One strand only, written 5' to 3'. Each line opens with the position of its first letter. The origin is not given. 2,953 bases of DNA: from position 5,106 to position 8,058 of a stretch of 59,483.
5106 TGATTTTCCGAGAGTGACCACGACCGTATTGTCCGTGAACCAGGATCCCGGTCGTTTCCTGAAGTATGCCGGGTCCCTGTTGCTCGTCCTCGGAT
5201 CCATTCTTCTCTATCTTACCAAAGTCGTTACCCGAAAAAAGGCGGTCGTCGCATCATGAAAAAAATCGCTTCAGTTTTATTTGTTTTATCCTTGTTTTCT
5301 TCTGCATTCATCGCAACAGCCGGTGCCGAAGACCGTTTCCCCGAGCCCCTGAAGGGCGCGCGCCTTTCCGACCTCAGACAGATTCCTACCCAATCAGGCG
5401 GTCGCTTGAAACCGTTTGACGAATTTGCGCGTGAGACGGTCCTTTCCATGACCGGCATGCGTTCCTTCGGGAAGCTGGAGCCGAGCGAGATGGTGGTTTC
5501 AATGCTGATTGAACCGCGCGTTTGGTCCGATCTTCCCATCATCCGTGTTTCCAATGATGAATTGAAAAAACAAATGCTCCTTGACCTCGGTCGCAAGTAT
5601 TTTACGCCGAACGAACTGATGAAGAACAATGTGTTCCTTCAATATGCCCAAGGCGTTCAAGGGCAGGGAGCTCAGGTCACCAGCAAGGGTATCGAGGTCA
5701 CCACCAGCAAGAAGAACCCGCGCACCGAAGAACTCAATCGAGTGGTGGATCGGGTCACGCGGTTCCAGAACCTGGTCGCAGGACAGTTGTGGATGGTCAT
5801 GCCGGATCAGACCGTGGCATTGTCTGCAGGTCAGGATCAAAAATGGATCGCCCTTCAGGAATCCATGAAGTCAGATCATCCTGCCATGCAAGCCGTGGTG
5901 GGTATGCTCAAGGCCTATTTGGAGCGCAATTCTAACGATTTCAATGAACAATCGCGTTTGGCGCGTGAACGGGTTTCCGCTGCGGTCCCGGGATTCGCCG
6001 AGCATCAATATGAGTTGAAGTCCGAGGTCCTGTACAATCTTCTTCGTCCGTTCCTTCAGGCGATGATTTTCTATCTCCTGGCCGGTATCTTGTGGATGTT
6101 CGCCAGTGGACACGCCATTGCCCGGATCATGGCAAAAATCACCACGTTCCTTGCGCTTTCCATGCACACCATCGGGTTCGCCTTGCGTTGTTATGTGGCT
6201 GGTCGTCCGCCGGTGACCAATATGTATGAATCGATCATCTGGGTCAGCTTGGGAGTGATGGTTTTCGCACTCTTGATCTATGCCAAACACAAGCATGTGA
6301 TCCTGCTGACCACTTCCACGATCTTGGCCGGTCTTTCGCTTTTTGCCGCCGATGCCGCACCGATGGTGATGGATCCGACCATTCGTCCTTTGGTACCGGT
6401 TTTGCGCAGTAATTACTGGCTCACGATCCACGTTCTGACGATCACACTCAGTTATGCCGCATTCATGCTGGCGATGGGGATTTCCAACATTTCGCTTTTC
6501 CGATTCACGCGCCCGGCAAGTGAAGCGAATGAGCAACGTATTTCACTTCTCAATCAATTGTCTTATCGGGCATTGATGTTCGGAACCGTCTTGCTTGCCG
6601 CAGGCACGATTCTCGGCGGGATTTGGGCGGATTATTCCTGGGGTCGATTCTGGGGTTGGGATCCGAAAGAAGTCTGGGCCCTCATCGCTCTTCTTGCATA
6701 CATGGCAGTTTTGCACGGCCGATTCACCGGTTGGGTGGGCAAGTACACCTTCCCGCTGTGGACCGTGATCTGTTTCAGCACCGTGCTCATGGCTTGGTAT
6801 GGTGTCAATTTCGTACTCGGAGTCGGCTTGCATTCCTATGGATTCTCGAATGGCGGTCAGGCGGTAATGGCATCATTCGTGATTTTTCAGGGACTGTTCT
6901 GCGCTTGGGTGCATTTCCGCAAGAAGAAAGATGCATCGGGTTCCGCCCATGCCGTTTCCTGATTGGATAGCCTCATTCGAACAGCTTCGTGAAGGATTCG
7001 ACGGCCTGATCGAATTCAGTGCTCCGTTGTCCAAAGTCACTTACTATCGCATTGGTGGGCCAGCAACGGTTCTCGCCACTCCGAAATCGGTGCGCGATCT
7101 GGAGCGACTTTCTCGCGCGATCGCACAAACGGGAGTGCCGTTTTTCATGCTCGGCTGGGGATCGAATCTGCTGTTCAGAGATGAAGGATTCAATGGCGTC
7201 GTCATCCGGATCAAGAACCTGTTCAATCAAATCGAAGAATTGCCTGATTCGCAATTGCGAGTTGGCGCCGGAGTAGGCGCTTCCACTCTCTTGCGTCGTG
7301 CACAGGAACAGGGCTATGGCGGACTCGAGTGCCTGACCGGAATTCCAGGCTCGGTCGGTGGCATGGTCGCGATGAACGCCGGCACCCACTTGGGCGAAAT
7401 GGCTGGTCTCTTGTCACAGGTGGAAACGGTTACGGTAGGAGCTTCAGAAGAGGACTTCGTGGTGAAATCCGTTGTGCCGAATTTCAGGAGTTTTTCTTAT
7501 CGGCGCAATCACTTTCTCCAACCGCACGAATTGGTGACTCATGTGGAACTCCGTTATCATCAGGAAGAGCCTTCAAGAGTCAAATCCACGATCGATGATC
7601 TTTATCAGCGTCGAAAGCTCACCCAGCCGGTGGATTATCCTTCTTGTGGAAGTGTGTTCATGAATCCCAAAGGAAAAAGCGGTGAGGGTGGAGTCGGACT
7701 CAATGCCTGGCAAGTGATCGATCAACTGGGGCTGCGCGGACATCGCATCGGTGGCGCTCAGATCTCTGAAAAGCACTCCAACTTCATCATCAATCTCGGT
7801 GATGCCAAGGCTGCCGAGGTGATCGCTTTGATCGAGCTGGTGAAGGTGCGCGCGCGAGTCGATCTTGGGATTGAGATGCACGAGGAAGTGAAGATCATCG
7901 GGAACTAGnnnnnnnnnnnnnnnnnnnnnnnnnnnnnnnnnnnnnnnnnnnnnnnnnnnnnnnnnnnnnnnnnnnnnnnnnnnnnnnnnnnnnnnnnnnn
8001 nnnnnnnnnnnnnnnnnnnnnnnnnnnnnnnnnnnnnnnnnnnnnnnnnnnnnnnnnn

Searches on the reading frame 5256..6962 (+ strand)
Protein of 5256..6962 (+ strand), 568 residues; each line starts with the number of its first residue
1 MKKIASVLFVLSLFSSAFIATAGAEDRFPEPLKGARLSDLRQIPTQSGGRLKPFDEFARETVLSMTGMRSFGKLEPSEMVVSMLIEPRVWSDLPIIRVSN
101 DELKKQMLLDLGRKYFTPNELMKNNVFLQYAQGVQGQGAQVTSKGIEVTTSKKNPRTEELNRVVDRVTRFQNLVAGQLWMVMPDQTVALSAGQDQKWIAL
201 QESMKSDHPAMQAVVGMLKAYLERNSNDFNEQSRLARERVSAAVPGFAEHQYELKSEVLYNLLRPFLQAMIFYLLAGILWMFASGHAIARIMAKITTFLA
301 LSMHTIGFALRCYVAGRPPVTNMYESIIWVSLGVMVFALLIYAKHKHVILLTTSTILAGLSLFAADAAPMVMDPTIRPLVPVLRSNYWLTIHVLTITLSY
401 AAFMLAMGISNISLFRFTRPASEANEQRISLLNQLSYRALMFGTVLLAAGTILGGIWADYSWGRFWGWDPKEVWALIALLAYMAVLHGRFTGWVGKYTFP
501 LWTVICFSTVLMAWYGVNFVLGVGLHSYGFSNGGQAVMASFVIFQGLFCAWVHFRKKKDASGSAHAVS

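Call 43: search_protein_families(library=ncbifam, proteins=[window:5256-6962:+], max_evalue=0.00001)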
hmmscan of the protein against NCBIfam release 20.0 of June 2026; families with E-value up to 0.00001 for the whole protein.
window:5256-6962:+ (568 aa): 1 family
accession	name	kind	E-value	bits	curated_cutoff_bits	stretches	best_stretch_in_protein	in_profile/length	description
TIGR03144.1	cytochr_II_ccsB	equivalog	2.6e-46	158.4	187.6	1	297-529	2-252/252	c-type cytochrome biogenesis protein CcsB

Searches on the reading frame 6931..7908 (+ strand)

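Call 101: search_protein_families(library=ncbifam, proteins=[window:6931-7908:+], max_evalue=0.000001)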
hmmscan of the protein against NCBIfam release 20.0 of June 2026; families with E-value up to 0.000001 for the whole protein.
window:6931-7908:+ (325 aa): 7 families
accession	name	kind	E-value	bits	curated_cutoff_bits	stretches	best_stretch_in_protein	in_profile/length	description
NF010480.0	PRK13905.1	equivalog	1.7e-90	303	259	1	23-325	12-300/303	UDP-N-acetylmuramate dehydrogenase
TIGR00179.1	murB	equivalog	4.2e-57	193.6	144.5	1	36-324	4-290/290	UDP-N-acetylmuramate dehydrogenase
NF011245.0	PRK14651.1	equivalog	2.1e-54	184.5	224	1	31-316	7-264/273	UDP-N-acetylmuramate dehydrogenase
NF010478.0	PRK13903.1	equivalog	1.4e-33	116.3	231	1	30-215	18-199/362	UDP-N-acetylmuramate dehydrogenase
NF010479.0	PRK13904.1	equivalog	4.2e-33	114.9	273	1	71-323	35-258/258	UDP-N-acetylmuramate dehydrogenase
NF000755.0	PRK00046.1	equivalog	1.8e-28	99.3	277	2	31-217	8-194/343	UDP-N-acetylmuramate dehydrogenase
NF011242.0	PRK14648.1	equivalog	3.4e-27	95.5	426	2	31-157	16-145/354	UDP-N-acetylmuramate dehydrogenase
